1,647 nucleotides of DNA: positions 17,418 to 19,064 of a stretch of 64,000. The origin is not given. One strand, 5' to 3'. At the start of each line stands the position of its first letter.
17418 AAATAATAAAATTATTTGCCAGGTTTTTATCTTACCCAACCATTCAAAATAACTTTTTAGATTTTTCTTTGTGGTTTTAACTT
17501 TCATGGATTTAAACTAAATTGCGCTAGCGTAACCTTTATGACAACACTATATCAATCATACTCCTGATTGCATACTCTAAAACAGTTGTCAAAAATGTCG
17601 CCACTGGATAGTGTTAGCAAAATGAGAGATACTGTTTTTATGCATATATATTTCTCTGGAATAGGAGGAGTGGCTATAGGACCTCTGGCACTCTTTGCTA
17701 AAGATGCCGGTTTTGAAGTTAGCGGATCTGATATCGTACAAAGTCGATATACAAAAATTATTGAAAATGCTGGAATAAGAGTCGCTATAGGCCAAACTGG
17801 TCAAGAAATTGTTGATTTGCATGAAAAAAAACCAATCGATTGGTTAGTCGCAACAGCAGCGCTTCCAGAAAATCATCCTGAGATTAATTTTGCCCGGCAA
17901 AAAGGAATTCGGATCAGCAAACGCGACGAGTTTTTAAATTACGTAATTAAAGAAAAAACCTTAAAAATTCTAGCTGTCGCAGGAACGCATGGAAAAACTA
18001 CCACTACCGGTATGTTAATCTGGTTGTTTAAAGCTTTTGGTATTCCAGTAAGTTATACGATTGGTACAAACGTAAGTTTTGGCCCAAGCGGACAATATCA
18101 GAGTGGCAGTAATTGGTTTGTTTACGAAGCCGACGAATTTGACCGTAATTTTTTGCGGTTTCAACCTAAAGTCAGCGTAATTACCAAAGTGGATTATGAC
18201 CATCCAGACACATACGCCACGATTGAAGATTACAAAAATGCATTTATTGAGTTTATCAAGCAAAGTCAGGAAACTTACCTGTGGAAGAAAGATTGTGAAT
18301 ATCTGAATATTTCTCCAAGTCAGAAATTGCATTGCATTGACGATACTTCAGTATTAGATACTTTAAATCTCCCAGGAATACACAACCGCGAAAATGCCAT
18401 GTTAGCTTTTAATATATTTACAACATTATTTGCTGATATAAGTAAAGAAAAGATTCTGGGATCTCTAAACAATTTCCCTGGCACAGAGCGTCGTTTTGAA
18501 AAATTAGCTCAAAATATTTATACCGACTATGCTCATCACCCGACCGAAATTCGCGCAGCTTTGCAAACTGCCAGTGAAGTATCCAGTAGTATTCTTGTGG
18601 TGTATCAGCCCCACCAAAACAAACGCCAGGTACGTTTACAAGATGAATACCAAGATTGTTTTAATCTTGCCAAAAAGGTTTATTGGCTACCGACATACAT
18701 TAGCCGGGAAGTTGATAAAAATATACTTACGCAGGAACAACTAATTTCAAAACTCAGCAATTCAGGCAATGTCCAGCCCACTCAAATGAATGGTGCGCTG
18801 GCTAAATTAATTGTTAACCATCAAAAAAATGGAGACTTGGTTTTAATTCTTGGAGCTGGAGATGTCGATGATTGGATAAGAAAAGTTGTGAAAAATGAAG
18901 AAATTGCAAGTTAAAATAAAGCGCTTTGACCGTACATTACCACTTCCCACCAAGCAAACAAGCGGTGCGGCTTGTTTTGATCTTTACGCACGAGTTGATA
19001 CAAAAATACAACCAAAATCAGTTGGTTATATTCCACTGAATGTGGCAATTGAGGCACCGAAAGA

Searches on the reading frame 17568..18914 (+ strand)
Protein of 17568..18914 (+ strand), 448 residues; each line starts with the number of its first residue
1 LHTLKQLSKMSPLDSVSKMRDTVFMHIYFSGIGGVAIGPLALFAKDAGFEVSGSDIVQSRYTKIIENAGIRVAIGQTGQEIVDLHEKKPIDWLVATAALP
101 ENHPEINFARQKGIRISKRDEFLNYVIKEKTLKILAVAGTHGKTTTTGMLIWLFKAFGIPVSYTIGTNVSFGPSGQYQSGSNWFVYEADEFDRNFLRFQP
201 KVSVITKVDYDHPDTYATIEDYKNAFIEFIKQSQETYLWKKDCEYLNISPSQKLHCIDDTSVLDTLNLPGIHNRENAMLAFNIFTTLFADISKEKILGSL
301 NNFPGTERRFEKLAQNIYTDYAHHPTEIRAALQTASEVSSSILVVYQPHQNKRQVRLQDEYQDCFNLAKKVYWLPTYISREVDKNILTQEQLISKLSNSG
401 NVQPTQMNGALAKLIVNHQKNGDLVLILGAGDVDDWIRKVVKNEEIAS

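Call 25: search_protein_families(library=ncbifam, proteins=[window:17568-18914:+], max_evalue=0.00001)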
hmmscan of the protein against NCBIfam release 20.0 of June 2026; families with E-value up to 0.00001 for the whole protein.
window:17568-18914:+ (448 aa): 16 families
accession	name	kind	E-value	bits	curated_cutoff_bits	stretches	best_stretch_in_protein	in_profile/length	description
TIGR01082.1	murC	equivalog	5.8e-87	292.6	335.1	2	26-235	1-203/449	UDP-N-acetylmuramate--L-alanine ligase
NF011171.0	PRK14573.1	equivalog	6.5e-45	153.3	1015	2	26-247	6-221/809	bifunctional UDP-N-acetylmuramate--L-alanine ligase/D-alanine--D-alanine ligase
TIGR01081.1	mpl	equivalog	9.7e-37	127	388.7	2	26-231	1-208/448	UDP-N-acetylmuramate:L-alanyl-gamma-D-glutamyl-meso-diaminopimelate ligase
NF053645.1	pMurC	equivalog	1.6e-24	86.5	560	2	31-236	5-216/492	pseudomurein biosynthesis peptide ligase pMurC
TIGR01087.1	murD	equivalog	6.5e-22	78.2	211.95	1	83-316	57-314/441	UDP-N-acetylmuramoyl-L-alanine--D-glutamate ligase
NF053647.1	pMurD2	equivalog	9.8e-17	60.9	550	1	115-432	81-395/405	pseudomurein biosynthesis peptide ligase pMurD2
TIGR01085.1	murE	subfamily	7.3e-14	51.5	257.3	1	266-344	280-361/472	UDP-N-acetylmuramyl-tripeptide synthetase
NF001126.0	PRK00139.1-4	equivalog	1.2e-12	47.2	373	1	265-342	290-369/486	UDP-N-acetylmuramoyl-L-alanyl-D-glutamate--2,6-diaminopimelate ligase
NF053646.1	pMurD1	equivalog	2.2e-11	43.1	610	1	61-161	44-138/465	pseudomurein biosynthesis peptide ligase pMurD1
NF001124.0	PRK00139.1-2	equivalog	3.6e-11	42.5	476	1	210-344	243-380/500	UDP-N-acetylmuramoyl-L-alanyl-D-glutamate--2,6-diaminopimelate ligase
NF053648.1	pMurE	equivalog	7.8e-11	41.4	600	1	251-365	262-378/464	pseudomurein biosynthesis peptide ligase pMurE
TIGR01499.1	folC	subfamily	3.3e-08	33.3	162.65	0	234-429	192-388/400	bifunctional protein FolC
NF008896.0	PRK11929.1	equivalog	5.9e-08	31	1023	0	128-169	108-148/965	bifunctional UDP-N-acetylmuramoyl-L-alanyl-D-glutamate--2,6-diaminopimelate ligase MurE/UDP-N-acetylmuramoyl-tripeptide--D-alanyl-D-alanine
NF001123.0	PRK00139.1-1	equivalog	7.9e-08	31.4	586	0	232-432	266-466/493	UDP-N-acetylmuramoyl-L-alanyl-D-glutamate--2,6-diaminopimelate ligase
TIGR02068.2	cya_phycin_syn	equivalog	3.2e-06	25.5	850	0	128-169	475-516/862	cyanophycin synthetase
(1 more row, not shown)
